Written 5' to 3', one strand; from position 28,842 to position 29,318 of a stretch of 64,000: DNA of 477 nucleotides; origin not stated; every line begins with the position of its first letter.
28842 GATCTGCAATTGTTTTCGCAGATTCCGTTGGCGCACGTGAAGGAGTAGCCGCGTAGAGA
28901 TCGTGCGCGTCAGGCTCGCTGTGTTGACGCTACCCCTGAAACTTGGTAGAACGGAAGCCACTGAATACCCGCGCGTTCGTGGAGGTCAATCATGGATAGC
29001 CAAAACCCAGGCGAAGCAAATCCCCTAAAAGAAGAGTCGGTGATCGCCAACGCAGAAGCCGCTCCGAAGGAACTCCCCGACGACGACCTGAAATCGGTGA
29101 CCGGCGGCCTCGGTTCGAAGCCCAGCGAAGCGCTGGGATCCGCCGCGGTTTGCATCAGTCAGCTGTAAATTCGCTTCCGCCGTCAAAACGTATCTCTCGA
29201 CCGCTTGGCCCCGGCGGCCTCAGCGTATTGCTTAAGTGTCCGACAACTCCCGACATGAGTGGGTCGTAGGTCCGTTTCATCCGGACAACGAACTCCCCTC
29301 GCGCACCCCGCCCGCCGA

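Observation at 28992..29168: Unannotated 58-aa ORF (peptide A) with strong SD, hidden under a longer antisense ORF in the track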

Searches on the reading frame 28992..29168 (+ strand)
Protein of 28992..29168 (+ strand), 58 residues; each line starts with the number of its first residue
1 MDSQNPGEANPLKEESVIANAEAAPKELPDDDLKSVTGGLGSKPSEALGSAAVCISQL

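Call 5: search_protein_families(library=pfam, proteins=[window:28992-29168:+], max_evalue=0.1)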
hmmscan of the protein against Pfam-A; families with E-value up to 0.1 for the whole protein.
window:28992-29168:+ (58 aa): 0 families

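Call 6: search_protein_families(library=ncbifam, proteins=[window:28992-29168:+], max_evalue=0.1)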
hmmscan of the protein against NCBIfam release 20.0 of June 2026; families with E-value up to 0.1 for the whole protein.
window:28992-29168:+ (58 aa): 1 family
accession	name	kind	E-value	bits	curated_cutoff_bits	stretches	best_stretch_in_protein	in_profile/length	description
TIGR01847.1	bacteriocin_sig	domain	0.062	14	15.7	0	26-39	2-15/15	bacteriocin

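Call 7: find_homologous_proteins(query=window:28992-29165:+, max_evalue=0.01)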
Query window:28992-29165:+ (58 aa): 11 proteins with E <= 0.01 among 11 candidates.
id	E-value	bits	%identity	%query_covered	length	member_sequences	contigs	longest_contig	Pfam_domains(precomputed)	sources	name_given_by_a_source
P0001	6.5e-28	113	98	100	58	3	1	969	-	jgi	jgi:hypothetical protein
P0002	4.1e-22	94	83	100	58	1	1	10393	-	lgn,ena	-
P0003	5.5e-22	94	87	95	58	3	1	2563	-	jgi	jgi:hypothetical protein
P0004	9.9e-22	93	83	100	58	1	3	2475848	-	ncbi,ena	-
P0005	7.5e-21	91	83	100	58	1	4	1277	-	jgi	jgi:hypothetical protein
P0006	8.7e-21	90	81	100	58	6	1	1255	-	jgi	jgi:hypothetical protein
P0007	1.7e-20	89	78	100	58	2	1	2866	-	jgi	jgi:hypothetical protein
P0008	2.7e-20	89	79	100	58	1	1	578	-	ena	-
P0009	2.2e-19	86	79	100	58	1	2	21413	-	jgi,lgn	jgi:hypothetical protein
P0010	6.7e-19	84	81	100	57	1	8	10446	-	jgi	jgi:hypothetical protein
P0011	4.7e-16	76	72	100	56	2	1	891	-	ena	-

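Call 9: find_encoding_contigs(protein=P0004, flank=10000, max_places=4)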
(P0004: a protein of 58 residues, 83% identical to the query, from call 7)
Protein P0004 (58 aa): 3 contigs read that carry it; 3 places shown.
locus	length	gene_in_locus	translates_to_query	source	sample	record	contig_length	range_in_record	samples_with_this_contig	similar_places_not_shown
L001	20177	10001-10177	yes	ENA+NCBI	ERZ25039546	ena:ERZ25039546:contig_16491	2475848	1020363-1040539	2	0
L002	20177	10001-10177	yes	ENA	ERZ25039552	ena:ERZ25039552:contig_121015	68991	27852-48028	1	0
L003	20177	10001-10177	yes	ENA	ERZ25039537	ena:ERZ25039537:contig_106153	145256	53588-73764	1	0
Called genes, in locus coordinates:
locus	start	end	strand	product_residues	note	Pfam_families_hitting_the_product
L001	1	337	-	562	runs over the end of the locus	PF13432:TPR_16 (faint), PF14559:TPR_19 (faint)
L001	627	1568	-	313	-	PF07690:MFS_1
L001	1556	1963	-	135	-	PF07690:MFS_1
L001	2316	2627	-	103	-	-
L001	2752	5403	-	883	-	PF12704:MacB_PCD, PF02687:FtsX, PF12704:MacB_PCD, PF02687:FtsX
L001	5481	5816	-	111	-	PF03551:PadR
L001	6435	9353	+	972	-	PF00069:Pkinase, PF01636:APH (faint), PF03109:ABC1 (weak), PF07714:PK_Tyr_Ser-Thr, PF07719:TPR_2 (faint), PF13181:TPR_8 (faint), PF13414:TPR_11 (faint), PF14559:TPR_19 (faint)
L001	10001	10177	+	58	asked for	-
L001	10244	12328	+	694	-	PF12895:ANAPC3 (faint), PF13428:TPR_14 (faint), PF13181:TPR_8 (faint), PF25063:ARM_TT21_C (faint), PF13424:TPR_12 (faint), PF13371:TPR_9, PF13432:TPR_16, PF14559:TPR_19 (weak), +6 more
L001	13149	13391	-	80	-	-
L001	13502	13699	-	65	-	-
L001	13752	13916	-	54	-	-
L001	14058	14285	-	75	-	-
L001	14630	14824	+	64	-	-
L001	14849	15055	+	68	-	-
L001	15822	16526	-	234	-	-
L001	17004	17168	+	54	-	-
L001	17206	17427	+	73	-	-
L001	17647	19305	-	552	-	PF00128:Alpha-amylase, PF16657:Malt_amylase_C (faint), PF22157:SupH-like_C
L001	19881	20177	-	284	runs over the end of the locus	-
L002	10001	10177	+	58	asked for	-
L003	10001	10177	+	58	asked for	-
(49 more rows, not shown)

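Call 12: find_encoding_contigs(protein=P0009, flank=8000, max_places=3)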
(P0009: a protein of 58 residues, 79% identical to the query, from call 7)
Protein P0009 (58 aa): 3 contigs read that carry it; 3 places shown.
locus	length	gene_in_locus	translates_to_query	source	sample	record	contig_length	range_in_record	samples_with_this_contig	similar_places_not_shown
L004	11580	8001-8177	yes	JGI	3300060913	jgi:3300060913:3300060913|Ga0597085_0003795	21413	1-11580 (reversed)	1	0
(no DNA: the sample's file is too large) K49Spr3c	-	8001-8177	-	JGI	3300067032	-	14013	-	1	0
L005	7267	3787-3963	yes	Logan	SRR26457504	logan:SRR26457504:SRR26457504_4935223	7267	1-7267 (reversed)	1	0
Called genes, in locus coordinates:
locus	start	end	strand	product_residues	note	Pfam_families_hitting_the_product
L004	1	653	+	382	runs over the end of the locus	-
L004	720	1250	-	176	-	PF00027:cNMP_binding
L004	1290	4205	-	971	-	PF00664:ABC_membrane, PF00005:ABC_tran, PF02463:SMC_N (weak)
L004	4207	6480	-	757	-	PF03412:Peptidase_C39, PF00664:ABC_membrane, PF00005:ABC_tran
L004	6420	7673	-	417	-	PF00364:Biotin_lipoyl (faint), PF25919:BSH_CusB (weak)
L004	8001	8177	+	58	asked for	-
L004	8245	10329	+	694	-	PF07721:TPR_4 (faint), PF13181:TPR_8 (faint), PF13424:TPR_12 (faint), PF07719:TPR_2 (faint), PF12895:ANAPC3 (faint), PF13371:TPR_9, PF13432:TPR_16 (weak), PF00515:TPR_1 (weak), +6 more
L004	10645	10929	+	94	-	-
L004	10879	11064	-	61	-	-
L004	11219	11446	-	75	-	-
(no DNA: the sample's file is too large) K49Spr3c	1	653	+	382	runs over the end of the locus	-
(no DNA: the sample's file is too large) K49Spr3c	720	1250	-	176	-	PF00027:cNMP_binding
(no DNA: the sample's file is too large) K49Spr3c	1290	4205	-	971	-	PF00664:ABC_membrane, PF00005:ABC_tran, PF02463:SMC_N (weak)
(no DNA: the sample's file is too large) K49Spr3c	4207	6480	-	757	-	PF03412:Peptidase_C39, PF00664:ABC_membrane, PF00005:ABC_tran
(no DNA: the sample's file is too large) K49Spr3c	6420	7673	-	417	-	PF00364:Biotin_lipoyl (faint), PF25919:BSH_CusB (weak)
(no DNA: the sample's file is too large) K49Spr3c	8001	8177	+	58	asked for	-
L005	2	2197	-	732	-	?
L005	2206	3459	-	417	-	PF00364:Biotin_lipoyl (faint), PF25919:BSH_CusB (weak)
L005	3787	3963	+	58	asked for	-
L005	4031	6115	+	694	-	PF07721:TPR_4 (faint), PF13181:TPR_8 (faint), PF13424:TPR_12 (faint), PF07719:TPR_2 (faint), PF12895:ANAPC3 (faint), PF13371:TPR_9, PF13432:TPR_16 (weak), PF00515:TPR_1 (weak), +6 more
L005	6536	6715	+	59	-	-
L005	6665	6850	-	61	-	-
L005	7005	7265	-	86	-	?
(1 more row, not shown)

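Call 13: find_encoding_contigs(protein=P0010, flank=8000, max_places=3)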
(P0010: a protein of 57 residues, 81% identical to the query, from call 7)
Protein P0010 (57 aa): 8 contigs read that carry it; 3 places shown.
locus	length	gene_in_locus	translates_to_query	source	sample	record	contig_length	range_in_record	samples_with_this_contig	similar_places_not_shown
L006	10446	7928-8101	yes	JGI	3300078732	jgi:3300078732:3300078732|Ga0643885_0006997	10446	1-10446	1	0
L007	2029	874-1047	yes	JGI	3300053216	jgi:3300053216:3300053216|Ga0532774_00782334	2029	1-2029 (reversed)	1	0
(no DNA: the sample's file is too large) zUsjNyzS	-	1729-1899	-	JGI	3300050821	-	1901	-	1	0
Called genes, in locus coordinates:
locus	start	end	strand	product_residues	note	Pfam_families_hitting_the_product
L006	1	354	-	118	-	?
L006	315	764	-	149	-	-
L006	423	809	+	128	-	PF12840:HTH_20, PF01022:HTH_5, PF01978:TrmB (weak), PF12802:MarR_2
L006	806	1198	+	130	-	PF00903:Glyoxalase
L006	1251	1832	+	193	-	PF10604:Polyketide_cyc2, PF08327:AHSA1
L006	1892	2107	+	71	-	-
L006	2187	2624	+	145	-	PF08818:DUF1801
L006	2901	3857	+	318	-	PF04261:Dyp_perox_N, PF20628:Dyp_perox_C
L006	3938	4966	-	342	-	PF13668:Ferritin_2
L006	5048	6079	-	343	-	PF13668:Ferritin_2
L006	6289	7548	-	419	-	PF07730:HisKA_3, PF02518:HATPase_c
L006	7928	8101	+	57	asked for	-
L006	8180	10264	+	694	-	PF13424:TPR_12 (faint), PF07719:TPR_2 (faint), PF12895:ANAPC3 (faint), PF13181:TPR_8 (faint), PF13428:TPR_14 (faint), PF13371:TPR_9, PF13432:TPR_16 (weak), PF13371:TPR_9 (weak), +6 more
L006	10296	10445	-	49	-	?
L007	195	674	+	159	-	-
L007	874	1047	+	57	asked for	-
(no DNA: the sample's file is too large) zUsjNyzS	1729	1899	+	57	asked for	?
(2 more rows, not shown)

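Call 14: find_encoding_contigs(protein=P0002, flank=8000, max_places=3)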
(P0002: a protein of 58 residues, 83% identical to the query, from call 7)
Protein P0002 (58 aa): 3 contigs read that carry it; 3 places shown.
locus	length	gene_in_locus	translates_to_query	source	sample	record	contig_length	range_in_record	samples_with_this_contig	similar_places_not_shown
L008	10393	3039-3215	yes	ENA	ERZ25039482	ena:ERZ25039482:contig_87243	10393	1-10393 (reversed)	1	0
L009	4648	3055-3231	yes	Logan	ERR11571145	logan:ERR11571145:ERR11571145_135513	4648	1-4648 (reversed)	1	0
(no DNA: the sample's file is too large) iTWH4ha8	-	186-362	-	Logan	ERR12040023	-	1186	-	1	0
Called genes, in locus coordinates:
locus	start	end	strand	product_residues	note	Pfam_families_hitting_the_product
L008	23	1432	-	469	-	PF03412:Peptidase_C39, PF00664:ABC_membrane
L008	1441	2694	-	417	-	PF25919:BSH_CusB (faint), PF00364:Biotin_lipoyl (faint)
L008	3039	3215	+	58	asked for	-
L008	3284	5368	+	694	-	PF13428:TPR_14 (faint), PF13181:TPR_8 (faint), PF13424:TPR_12 (faint), PF13371:TPR_9, PF13432:TPR_16, PF14559:TPR_19 (weak), PF00515:TPR_1 (weak), PF07719:TPR_2 (weak), +6 more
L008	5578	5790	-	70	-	-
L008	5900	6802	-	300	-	PF01116:F_bP_aldolase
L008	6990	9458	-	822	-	PF00069:Pkinase, PF07714:PK_Tyr_Ser-Thr, PF03109:ABC1 (weak), PF01636:APH (weak), PF13414:TPR_11 (faint)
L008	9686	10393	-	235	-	?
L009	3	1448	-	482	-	?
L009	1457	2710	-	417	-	PF25919:BSH_CusB (faint), PF00364:Biotin_lipoyl (faint)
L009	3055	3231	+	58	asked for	-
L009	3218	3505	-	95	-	-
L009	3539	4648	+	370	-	?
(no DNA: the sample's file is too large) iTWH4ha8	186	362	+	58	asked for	-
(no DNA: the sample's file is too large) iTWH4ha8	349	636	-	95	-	-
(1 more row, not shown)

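Call 18: find_homologous_proteins(query=L001:10244-12325:+, max_evalue=0.00001)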
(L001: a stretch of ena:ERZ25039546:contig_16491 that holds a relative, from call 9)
Query L001:10244-12325:+ (694 aa): 228 proteins with E <= 0.00001 among 8000 candidates; the best 120 are listed.
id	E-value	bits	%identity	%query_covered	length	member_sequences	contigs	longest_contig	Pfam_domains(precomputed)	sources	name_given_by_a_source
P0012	0.0e+0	1521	97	100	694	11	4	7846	PF13431.13,PF13414.13,PF13428.13,PF07721.21,PF14559.13,PF13371.13,PF00515.35,PF12895.14,PF13424.13,PF13432.13,PF13181.13,PF07719.24,PF13174.13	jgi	jgi:tetratricopeptide (TPR) repeat protein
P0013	0.0e+0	1427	92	100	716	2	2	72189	PF13431.13,PF13414.13,PF13428.13,PF25064.2,PF07721.21,PF14559.13,PF10516.16,PF13371.13,PF00515.35,PF12895.14,PF13424.13,PF13432.13,PF13181.13,PF07719.24,PF13174.13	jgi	jgi:tetratricopeptide (TPR) repeat protein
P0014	0.0e+0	1398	90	99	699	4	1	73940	PF13431.13,PF13414.13,PF13428.13,PF25064.2,PF13374.13,PF07721.21,PF14559.13,PF13371.13,PF00515.35,PF12895.14,PF13424.13,PF13432.13,PF13181.13,PF07719.24,PF13174.13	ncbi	-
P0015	0.0e+0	1389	90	99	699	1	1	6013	PF13431.13,PF13414.13,PF13428.13,PF25064.2,PF13374.13,PF07721.21,PF14559.13,PF13371.13,PF00515.35,PF12895.14,PF13424.13,PF13432.13,PF13181.13,PF07719.24,PF13174.13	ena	-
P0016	0.0e+0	1363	88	100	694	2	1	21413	PF13431.13,PF13414.13,PF13428.13,PF25064.2,PF07721.21,PF14559.13,PF13371.13,PF00515.35,PF12895.14,PF13424.13,PF13432.13,PF13181.13,PF07719.24,PF13174.13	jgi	jgi:tetratricopeptide (TPR) repeat protein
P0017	0.0e+0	1350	87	100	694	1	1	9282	PF13431.13,PF13414.13,PF13428.13,PF25064.2,PF13374.13,PF07721.21,PF14559.13,PF13371.13,PF00515.35,PF12895.14,PF13424.13,PF13432.13,PF13181.13,PF07719.24,PF13174.13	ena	-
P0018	0.0e+0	1328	86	100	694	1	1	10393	PF13431.13,PF13414.13,PF13428.13,PF13374.13,PF07721.21,PF14559.13,PF13371.13,PF00515.35,PF12895.14,PF13424.13,PF13432.13,PF13181.13,PF07719.24,PF13174.13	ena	-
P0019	0.0e+0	1245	82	100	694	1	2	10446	PF13431.13,PF13414.13,PF13428.13,PF25064.2,PF14559.13,PF10516.16,PF13371.13,PF00515.35,PF12895.14,PF13424.13,PF13432.13,PF13181.13,PF07719.24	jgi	jgi:tetratricopeptide (TPR) repeat protein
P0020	7.6e-261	885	58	100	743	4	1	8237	PF14559.13,PF13431.13,PF13414.13,PF13371.13,PF00515.35,PF13424.13,PF13432.13,PF13428.13,PF13181.13,PF07719.24,PF13174.13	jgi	jgi:tetratricopeptide (TPR) repeat protein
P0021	7.0e-260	882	57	99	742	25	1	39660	PF14559.13,PF13431.13,PF13414.13,PF13371.13,PF00515.35,PF12895.14,PF13424.13,PF13432.13,PF13428.13,PF13181.13,PF07719.24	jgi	-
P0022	4.1e-259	880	58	99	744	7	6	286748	PF14559.13,PF13431.13,PF13414.13,PF13371.13,PF00515.35,PF12895.14,PF13424.13,PF13432.13,PF13428.13,PF13181.13,PF07719.24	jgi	jgi:tetratricopeptide (TPR) repeat protein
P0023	4.6e-256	869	57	99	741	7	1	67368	PF25063.1,PF13431.13,PF13414.13,PF13428.13,PF14559.13,PF13371.13,PF00515.35,PF13424.13,PF13432.13,PF13181.13,PF07719.24,PF13174.13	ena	-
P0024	4.4e-255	866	57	100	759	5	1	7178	PF14559.13,PF13431.13,PF13414.13,PF13371.13,PF00515.35,PF13424.13,PF13432.13,PF13428.13,PF13181.13,PF07719.24,PF13174.13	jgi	jgi:tetratricopeptide (TPR) repeat protein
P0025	5.8e-250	849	56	100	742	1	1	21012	PF14559.13,PF13431.13,PF13414.13,PF13371.13,PF00515.35,PF13424.13,PF13432.13,PF13428.13,PF13181.13,PF07719.24,PF13174.13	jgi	jgi:tetratricopeptide (TPR) repeat protein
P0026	1.4e-241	822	58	99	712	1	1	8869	PF13431.13,PF13414.13,PF13428.13,PF13374.13,PF14559.13,PF24575.2,PF13371.13,PF00515.35,PF13424.13,PF13432.13,PF13181.13,PF07719.24,PF13174.13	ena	-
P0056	4.7e-173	595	47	99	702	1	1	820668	PF14559.13,PF13431.13,PF13414.13,PF13371.13,PF00515.35,PF13424.13,PF13432.13,PF13428.13,PF13181.13,PF07719.24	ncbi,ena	-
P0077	1.8e-152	527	41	98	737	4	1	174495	PF14559.13,PF13431.13,PF13414.13,PF13371.13,PF00515.35,PF13424.13,PF13432.13,PF13181.13,PF07719.24,PF13174.13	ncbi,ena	-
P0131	2.2e-87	312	34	92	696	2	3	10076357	PF07721.21,PF14559.13,PF13431.13,PF13414.13,PF13371.13,PF00515.35,PF13424.13,PF13432.13,PF13428.13,PF13181.13,PF07719.24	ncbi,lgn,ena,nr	ncbi:MAG TPA: tetratricopeptide repeat protein [Mycobacteriales bacterium]|nr:tetratricopeptide repe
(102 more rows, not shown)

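Call 19: find_encoding_contigs(protein=P0022, flank=6000, max_places=2)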
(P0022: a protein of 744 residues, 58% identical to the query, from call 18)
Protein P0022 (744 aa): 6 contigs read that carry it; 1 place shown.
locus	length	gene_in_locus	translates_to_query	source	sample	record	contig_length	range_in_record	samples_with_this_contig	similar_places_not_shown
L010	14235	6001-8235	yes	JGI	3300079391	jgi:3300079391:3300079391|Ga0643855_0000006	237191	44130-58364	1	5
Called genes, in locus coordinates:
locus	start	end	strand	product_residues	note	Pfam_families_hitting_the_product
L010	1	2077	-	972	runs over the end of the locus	PF00664:ABC_membrane, PF00005:ABC_tran, PF02463:SMC_N (faint)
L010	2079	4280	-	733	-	PF03412:Peptidase_C39, PF00664:ABC_membrane, PF00005:ABC_tran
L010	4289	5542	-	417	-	PF25919:BSH_CusB (faint), PF00364:Biotin_lipoyl (faint)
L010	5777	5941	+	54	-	-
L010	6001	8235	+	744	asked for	PF13428:TPR_14 (faint), PF14559:TPR_19 (faint), PF13432:TPR_16 (faint), PF13424:TPR_12 (faint), PF12895:ANAPC3 (faint), PF07719:TPR_2 (faint), PF13371:TPR_9, PF00515:TPR_1 (weak), +3 more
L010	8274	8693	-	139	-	PF00072:Response_reg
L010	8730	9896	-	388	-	PF00989:PAS, PF08448:PAS_4, PF13426:PAS_9, PF08447:PAS_3 (weak), PF07730:HisKA_3, PF02518:HATPase_c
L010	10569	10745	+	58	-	-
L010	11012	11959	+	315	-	-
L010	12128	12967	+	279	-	PF04072:LCM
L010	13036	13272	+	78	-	-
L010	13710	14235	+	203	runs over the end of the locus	PF08922:DUF1905, PF13376:OmdA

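Call 20: find_encoding_contigs(protein=P0056, flank=6000, max_places=2)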
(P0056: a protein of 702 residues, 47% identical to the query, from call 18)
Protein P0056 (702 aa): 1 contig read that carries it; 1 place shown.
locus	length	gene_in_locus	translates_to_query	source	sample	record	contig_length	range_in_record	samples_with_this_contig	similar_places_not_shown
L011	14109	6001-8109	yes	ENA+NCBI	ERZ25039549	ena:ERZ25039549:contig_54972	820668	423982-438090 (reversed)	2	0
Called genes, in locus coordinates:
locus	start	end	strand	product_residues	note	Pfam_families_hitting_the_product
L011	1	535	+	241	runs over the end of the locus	PF04185:Phosphoesterase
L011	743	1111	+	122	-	-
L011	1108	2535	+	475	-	-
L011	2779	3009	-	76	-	-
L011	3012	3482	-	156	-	PF08843:AbiEii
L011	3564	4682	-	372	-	PF00144:Beta-lactamase, PF13560:HTH_31 (faint)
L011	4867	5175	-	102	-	PF14384:BrnA_antitoxin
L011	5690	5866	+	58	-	-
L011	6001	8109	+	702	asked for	PF07719:TPR_2 (faint), PF13428:TPR_14 (faint), PF14559:TPR_19 (faint), PF13432:TPR_16 (weak), PF13414:TPR_11 (weak), PF13424:TPR_12 (weak), PF13432:TPR_16 (weak), PF00515:TPR_1 (weak), +3 more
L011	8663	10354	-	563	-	PF13365:Trypsin_2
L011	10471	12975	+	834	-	PF07732:Cu-oxidase_3 (faint)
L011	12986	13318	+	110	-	PF07731:Cu-oxidase_2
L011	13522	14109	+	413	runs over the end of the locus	PF03033:Glyco_transf_28, PF06722:EryCIII-like_C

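Call 21: find_encoding_contigs(protein=P0077, flank=6000, max_places=2)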
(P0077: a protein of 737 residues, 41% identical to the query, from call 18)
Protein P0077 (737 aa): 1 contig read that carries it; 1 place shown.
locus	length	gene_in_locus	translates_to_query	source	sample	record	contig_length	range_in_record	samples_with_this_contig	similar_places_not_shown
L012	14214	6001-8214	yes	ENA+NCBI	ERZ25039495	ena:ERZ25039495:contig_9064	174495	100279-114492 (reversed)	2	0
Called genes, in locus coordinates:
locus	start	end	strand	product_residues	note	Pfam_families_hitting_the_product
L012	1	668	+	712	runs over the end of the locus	PF03412:Peptidase_C39, PF00664:ABC_membrane, PF00005:ABC_tran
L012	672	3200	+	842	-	PF00664:ABC_membrane, PF00005:ABC_tran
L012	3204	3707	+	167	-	PF00027:cNMP_binding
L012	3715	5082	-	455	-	PF13489:Methyltransf_23, PF13847:Methyltransf_31, PF08241:Methyltransf_11, PF08242:Methyltransf_12, PF13649:Methyltransf_25, PF10119:MethyTransf_Reg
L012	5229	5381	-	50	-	-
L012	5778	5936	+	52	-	-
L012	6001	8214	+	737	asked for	PF13424:TPR_12 (faint), PF07719:TPR_2 (faint), PF00515:TPR_1 (faint), PF14559:TPR_19 (faint), PF13371:TPR_9 (weak), PF13432:TPR_16 (weak), PF13414:TPR_11 (weak), PF13371:TPR_9 (weak), +3 more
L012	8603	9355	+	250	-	PF00106:adh_short, PF08659:KR, PF13561:adh_short_C2, PF23441:SDR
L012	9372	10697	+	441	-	PF00815:Histidinol_dh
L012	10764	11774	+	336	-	PF04069:OpuAC (faint), PF13379:NMT1_2, PF09084:NMT1, PF12974:Phosphonate-bd (weak)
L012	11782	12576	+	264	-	PF00528:BPD_transp_1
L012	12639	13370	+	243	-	PF00005:ABC_tran, PF13304:AAA_21 (faint)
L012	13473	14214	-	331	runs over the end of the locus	PF12840:HTH_20, PF01022:HTH_5, PF13412:HTH_24 (weak)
